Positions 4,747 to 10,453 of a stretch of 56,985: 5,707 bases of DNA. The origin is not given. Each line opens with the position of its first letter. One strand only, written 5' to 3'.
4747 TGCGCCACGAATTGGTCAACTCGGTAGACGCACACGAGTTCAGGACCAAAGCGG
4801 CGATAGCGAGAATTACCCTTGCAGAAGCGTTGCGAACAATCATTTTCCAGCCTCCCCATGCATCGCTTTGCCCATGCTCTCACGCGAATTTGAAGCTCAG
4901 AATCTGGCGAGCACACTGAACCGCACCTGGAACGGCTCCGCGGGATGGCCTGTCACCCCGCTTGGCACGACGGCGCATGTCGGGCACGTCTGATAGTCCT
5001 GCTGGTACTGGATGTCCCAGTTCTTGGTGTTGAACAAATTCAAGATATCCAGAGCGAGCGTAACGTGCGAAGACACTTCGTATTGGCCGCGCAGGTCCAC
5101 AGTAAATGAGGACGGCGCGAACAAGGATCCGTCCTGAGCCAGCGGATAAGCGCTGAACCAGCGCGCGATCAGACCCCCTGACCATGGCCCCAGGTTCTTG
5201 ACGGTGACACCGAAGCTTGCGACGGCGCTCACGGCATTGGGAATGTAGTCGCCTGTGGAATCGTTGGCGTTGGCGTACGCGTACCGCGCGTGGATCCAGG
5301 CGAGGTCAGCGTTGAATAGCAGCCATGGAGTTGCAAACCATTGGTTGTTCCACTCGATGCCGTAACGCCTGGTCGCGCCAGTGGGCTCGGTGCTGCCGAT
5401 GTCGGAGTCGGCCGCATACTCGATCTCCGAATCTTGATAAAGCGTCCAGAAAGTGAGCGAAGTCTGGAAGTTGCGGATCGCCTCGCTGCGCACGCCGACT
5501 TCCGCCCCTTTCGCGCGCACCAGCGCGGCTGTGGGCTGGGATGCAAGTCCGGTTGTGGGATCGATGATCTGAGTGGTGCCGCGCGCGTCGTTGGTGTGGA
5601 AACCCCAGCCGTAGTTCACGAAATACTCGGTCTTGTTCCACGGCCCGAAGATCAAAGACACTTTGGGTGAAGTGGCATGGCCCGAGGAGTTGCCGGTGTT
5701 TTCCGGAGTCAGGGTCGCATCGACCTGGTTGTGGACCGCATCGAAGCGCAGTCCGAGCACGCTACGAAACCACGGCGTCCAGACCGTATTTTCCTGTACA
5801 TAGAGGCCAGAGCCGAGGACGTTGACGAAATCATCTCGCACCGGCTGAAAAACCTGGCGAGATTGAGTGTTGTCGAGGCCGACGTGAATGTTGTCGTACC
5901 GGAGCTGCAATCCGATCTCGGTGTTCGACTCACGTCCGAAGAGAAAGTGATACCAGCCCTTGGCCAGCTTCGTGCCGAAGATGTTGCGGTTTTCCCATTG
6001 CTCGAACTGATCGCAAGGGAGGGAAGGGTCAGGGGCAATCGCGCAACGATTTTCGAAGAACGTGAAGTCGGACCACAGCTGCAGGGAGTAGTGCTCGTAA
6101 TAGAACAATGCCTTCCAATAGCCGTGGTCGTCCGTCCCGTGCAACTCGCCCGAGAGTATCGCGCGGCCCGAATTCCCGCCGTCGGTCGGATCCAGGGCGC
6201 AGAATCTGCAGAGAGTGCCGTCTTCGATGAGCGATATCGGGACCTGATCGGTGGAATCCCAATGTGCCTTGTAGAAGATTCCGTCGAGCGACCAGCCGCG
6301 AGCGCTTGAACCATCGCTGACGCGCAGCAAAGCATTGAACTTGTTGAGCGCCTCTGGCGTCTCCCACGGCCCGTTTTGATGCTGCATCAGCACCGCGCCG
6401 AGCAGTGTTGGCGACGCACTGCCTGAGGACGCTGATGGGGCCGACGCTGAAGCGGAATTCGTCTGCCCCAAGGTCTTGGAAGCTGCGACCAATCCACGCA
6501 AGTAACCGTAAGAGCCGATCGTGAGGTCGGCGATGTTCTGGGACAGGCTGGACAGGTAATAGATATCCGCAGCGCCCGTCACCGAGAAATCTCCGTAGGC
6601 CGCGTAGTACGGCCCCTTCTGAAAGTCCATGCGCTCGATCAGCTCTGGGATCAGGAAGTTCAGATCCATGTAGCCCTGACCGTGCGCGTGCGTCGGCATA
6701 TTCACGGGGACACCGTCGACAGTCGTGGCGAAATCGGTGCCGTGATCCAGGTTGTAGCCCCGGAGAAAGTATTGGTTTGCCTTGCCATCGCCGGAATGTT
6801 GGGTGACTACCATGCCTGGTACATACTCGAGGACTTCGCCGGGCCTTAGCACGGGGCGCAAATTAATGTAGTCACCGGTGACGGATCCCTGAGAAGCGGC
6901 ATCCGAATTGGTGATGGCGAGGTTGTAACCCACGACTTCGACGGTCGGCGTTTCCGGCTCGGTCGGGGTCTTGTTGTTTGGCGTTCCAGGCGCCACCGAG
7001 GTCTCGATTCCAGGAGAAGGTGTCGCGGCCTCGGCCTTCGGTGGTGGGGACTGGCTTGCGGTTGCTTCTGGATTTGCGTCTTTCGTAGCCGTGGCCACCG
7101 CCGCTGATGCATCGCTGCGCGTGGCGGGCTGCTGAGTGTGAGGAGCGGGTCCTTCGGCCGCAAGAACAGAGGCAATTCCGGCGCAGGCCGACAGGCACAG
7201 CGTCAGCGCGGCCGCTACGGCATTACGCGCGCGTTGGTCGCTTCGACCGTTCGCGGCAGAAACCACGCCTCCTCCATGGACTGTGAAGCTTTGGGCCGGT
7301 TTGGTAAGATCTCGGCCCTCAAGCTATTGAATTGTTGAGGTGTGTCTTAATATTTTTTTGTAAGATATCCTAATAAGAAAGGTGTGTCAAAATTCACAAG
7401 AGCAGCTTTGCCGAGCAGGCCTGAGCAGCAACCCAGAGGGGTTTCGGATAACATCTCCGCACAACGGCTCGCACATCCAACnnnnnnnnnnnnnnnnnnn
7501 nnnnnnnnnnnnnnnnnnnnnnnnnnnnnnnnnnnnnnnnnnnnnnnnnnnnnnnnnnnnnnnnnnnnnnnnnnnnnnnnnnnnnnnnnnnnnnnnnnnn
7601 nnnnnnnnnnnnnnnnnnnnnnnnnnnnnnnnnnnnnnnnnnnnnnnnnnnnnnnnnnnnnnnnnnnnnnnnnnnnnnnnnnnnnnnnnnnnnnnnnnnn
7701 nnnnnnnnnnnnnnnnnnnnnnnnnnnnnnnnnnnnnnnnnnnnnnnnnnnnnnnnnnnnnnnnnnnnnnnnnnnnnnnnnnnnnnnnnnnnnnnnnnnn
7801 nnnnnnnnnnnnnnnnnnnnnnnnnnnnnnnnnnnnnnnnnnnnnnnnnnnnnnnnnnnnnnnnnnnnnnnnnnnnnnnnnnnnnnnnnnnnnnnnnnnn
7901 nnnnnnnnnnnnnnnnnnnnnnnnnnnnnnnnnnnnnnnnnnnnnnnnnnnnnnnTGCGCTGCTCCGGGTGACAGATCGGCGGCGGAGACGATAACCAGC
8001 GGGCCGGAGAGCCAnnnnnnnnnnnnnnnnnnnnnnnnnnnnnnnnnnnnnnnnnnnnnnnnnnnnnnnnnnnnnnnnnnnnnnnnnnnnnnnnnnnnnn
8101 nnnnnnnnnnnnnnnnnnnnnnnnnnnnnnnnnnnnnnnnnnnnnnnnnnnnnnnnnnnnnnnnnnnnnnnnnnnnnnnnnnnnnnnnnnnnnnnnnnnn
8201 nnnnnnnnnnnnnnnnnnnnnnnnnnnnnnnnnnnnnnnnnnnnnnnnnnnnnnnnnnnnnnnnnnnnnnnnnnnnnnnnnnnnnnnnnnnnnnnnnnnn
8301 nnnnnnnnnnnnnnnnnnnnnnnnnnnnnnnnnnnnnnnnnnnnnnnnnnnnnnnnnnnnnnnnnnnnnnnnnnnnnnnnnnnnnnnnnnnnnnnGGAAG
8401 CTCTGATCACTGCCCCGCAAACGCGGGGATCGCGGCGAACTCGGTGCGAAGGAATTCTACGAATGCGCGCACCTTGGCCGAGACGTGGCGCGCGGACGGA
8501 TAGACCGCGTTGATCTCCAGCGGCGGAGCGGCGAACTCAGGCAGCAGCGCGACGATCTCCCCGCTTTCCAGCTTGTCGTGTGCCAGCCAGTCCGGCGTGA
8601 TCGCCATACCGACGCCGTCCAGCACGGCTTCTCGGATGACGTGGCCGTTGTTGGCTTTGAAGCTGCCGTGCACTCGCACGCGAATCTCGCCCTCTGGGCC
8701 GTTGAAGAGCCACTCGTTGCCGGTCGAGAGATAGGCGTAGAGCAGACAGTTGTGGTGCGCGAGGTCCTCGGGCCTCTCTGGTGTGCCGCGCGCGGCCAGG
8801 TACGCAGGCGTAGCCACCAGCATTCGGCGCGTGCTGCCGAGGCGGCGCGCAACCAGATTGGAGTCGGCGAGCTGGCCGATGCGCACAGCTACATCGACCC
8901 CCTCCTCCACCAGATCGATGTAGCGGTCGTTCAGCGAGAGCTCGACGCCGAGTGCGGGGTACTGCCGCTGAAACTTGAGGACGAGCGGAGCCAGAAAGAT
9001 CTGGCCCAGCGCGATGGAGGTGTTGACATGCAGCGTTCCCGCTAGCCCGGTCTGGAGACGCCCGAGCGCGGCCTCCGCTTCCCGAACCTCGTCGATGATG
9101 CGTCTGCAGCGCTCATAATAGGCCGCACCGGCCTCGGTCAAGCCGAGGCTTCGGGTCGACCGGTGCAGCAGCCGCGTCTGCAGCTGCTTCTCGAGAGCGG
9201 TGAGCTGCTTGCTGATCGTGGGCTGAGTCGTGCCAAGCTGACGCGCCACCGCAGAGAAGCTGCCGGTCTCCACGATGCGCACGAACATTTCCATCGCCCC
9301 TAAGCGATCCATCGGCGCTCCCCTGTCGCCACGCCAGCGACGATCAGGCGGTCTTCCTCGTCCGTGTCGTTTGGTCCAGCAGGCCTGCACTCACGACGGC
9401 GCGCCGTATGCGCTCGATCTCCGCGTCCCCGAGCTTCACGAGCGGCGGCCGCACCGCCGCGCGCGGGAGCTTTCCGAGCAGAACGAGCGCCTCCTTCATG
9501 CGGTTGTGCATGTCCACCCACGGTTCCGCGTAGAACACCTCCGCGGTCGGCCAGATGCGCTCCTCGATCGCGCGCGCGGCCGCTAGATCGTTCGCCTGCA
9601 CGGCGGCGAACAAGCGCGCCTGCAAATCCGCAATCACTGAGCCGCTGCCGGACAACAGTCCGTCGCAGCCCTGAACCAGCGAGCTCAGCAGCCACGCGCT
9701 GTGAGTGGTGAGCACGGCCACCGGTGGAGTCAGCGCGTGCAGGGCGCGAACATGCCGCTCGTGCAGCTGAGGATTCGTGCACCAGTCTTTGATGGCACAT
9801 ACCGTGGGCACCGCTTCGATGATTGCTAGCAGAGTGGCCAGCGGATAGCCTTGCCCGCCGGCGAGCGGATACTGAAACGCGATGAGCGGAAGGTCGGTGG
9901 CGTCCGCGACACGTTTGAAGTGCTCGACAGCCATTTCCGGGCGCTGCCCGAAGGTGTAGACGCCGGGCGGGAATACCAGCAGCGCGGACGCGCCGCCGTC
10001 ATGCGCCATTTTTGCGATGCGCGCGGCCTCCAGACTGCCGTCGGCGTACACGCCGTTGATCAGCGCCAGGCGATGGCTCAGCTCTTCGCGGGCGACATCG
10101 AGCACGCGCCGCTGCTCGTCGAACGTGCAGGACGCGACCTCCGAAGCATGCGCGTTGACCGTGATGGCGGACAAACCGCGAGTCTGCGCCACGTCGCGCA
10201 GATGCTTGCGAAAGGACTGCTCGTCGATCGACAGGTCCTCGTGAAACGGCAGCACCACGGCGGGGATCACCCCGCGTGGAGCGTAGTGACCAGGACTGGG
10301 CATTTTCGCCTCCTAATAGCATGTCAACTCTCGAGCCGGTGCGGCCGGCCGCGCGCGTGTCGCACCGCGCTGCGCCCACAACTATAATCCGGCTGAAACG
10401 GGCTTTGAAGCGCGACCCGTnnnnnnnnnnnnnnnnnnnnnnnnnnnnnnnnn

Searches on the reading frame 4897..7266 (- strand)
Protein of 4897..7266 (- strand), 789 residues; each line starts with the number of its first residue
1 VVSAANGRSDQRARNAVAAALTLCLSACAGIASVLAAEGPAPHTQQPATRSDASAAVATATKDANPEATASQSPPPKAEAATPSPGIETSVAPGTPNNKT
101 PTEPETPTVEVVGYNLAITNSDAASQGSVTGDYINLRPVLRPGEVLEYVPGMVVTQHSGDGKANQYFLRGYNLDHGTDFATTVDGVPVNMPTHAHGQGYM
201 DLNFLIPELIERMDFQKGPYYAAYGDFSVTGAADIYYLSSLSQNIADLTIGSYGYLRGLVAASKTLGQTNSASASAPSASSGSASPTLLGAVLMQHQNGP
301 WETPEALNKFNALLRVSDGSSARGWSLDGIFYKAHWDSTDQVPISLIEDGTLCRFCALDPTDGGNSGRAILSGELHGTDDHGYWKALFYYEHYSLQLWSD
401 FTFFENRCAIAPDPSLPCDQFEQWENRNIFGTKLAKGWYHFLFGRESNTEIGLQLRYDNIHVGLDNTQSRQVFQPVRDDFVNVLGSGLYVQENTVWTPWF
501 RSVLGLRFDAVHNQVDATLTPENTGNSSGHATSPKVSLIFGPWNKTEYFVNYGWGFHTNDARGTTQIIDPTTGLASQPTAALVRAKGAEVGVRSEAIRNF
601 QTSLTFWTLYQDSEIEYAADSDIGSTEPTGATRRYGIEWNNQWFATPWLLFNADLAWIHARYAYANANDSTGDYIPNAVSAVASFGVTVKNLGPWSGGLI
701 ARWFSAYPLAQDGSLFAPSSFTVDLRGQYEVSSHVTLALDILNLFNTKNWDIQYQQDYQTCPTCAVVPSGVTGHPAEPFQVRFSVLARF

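Call 6: search_protein_families(library=ncbifam, proteins=[window:4897-7266:-], max_evalue=0.00001)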
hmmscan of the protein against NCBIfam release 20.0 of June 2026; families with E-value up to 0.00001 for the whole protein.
window:4897-7266:- (789 aa): 5 families
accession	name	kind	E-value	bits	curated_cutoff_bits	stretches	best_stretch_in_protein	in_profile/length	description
TIGR01783.1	TonB-siderophor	subfamily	1.3e-18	67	223.5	1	490-755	368-626/649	TonB-dependent siderophore receptor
TIGR01786.1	TonB-hemlactrns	subfamily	2.1e-15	56.1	323.75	1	123-231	22-127/719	TonB-dependent hemoglobin/transferrin/lactoferrin family receptor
TIGR01785.1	TonB-hemin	subfamily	8.6e-13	47.6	316.85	1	123-231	19-122/677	TonB-dependent heme/hemoglobin receptor family protein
TIGR01779.1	TonB-B12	equivalog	5.6e-11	41.7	599.7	1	144-273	67-191/614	TonB-dependent vitamin B12 receptor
NF007926.1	PRK10641.1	equivalog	2.7e-10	39.5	836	1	143-274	65-191/617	TonB-dependent vitamin B12 receptor BtuB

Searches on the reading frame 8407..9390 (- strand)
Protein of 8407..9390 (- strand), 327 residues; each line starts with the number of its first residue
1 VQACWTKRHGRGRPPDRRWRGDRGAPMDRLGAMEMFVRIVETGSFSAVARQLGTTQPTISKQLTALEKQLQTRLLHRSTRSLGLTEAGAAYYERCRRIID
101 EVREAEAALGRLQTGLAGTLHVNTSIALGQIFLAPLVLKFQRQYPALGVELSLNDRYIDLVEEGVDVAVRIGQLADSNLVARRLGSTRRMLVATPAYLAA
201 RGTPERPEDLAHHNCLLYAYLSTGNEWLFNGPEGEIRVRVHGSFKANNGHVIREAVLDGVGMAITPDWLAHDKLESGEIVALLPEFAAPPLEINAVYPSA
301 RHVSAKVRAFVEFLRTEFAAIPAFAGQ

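Call 6: search_protein_families(library=ncbifam, proteins=[window:8407-9390:-], max_evalue=0.00001)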
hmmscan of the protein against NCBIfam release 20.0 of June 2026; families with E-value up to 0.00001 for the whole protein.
window:8407-9390:- (327 aa): 49 families (the best 25 are shown)
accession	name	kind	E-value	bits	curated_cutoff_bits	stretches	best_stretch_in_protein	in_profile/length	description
NF040888.1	trans_reg_YafC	equivalog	1.1e-73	247.7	470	1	33-316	8-291/293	DNA-binding transcriptional regulator YafC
NF007917.1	PRK10632.1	equivalog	2.3e-58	197.7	425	1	27-321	1-295/303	HTH-type transcriptional activator AaeR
NF007315.1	PRK09801.1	equivalog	1.9e-54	184.7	398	1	34-315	12-293/301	L-tartrate utilization transcriptional activator TtdR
NF011573.0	PRK14997.1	equivalog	2e-50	171.7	380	1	32-320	8-299/303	LysR family transcriptional regulator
NF008352.0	PRK11139.1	subfamily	5.3e-44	150.5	288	1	30-320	8-294/305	transcriptional regulator GcvA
TIGR03418.1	chol_sulf_TF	equivalog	8.7e-35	120.1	324.8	1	30-317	3-291/291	choline sulfate utilization transcriptional regulator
NF040786.1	LysR_Sec_metab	equivalog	1.8e-32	112.5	250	1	32-187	5-163/298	selenium metabolism-associated LysR family transcriptional regulator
NF007491.0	PRK10086.1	equivalog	2.1e-27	95.8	316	1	29-318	18-309/313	DNA-binding transcriptional regulator DsdC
TIGR03339.1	phn_lysR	subfamily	6.7e-26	91.2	341.1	1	35-266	4-234/279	aminoethylphosphonate catabolism associated LysR family transcriptional regulator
NF008416.0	PRK11242.1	equivalog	1.1e-22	80.7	277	1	33-223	6-201/300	transcriptional regulator CynR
NF047520.1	trans_act_CidR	equivalog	5.2e-22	78.4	415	1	32-152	5-125/292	cidABC operon transcriptional activator CidR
NF045990.1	TransRegCbbRRhodb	equivalog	1.7e-21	76.6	450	1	36-282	14-264/304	LysR family regulator CbbR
TIGR02036.1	dsdC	equivalog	4.5e-20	71.8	352.4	1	32-317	12-300/302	DNA-binding transcriptional regulator DsdC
NF040889.1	trans_reg_YeiE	equivalog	1.8e-19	70.1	480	1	32-313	7-285/288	DNA-binding transcriptional regulator YeiE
NF045775.1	acetoin_reg_AlsR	exception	2e-18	66.9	430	1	33-189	6-165/290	acetoin biosynthesis transcriptional regulator AlsR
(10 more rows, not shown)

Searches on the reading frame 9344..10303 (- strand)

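Call 6: search_protein_families(library=ncbifam, proteins=[window:9344-10303:-], max_evalue=0.00001)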
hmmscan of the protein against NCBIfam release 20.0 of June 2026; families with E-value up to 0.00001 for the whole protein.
window:9344-10303:- (319 aa): 7 families
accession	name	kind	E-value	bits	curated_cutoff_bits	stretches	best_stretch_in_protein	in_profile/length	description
TIGR00674.1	dapA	equivalog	2.2e-30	105.5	206.15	1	11-302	1-282/286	4-hydroxy-tetrahydrodipicolinate synthase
NF003164.0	PRK04147.1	equivalog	2.8e-21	76.1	281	1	10-297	5-281/294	N-acetylneuraminate lyase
TIGR02313.1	HpaI-NOT-DapA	exception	1.5e-20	73.2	396.7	1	10-310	2-293/294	2,4-dihydroxyhept-2-ene-1,7-dioic acid aldolase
NF002958.0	PRK03620.1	subfamily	3.7e-20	71.9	278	1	10-303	12-296/307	5-dehydro-4-deoxyglucarate dehydratase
TIGR03249.1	KdgD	equivalog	8.5e-17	61.2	373.95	1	8-302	8-294/299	5-dehydro-4-deoxyglucarate dehydratase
TIGR00683.1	nanA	equivalog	4e-16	59.2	382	1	10-251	2-236/293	N-acetylneuraminate lyase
NF040954.1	Arch_KDGaldase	equivalog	6.5e-15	55.2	390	1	12-250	3-228/288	bifunctional 2-dehydro-3-deoxy-phosphogluconate/2-dehydro-3-deoxy-6-phosphogalactonate aldolase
